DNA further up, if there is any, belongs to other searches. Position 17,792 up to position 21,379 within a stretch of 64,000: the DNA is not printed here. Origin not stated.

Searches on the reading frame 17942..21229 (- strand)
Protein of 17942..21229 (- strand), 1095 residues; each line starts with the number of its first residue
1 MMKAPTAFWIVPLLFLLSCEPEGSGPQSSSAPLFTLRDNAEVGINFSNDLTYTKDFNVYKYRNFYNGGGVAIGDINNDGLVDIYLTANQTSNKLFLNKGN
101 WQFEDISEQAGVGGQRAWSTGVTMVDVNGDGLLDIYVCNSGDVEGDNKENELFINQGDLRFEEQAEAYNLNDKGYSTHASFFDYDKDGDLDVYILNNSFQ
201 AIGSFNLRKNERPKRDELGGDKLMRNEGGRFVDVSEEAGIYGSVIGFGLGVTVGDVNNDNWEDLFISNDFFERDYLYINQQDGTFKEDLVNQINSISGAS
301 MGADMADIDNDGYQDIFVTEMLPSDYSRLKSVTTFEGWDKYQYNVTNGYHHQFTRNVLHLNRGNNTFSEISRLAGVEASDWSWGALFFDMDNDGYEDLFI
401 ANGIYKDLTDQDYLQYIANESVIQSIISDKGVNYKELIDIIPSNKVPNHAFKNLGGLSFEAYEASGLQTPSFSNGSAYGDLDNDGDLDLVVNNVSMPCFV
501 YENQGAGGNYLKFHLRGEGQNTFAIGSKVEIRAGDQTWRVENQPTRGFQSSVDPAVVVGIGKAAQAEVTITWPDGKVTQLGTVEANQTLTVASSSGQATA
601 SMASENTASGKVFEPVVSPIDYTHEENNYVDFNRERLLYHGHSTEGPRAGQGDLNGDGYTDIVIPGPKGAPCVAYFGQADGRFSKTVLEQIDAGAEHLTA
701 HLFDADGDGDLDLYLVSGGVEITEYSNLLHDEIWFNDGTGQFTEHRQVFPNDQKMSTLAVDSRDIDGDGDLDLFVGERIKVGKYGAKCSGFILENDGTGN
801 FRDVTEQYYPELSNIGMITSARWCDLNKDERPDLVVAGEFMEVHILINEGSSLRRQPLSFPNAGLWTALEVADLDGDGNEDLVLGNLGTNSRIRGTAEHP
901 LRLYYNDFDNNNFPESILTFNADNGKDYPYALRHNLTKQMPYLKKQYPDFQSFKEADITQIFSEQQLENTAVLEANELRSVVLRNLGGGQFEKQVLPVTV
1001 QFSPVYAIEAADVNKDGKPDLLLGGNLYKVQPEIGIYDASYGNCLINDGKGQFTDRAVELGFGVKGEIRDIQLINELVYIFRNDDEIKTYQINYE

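Call 41: search_protein_families(library=pfam, proteins=[window:17942-21229:-], max_evalue=0.001)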
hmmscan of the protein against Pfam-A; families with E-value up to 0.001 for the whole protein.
window:17942-21229:- (1095 aa): 5 families
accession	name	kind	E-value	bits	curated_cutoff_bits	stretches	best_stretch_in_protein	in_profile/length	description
PF13517.12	FG-GAP_3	-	1.2e-81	269.7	26.9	10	74-137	1-61/61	FG-GAP-like repeat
PF01839.29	FG-GAP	-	3.5e-32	110.2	22.1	0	650-664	6-20/37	FG-GAP repeat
PF07593.17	UnbV_ASPIC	-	2.2e-18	66.3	23.4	1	524-590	1-68/68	ASPIC and UnbV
PF16743.10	PliI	-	0.00027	21.1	27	0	816-837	57-78/123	Periplasmic lysozyme inhibitor of I-type lysozyme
PF12256.14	TcdB_toxin_midN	-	0.00031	20.5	24.8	0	867-889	28-50/181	Insecticide toxin TcdB middle/N-terminal region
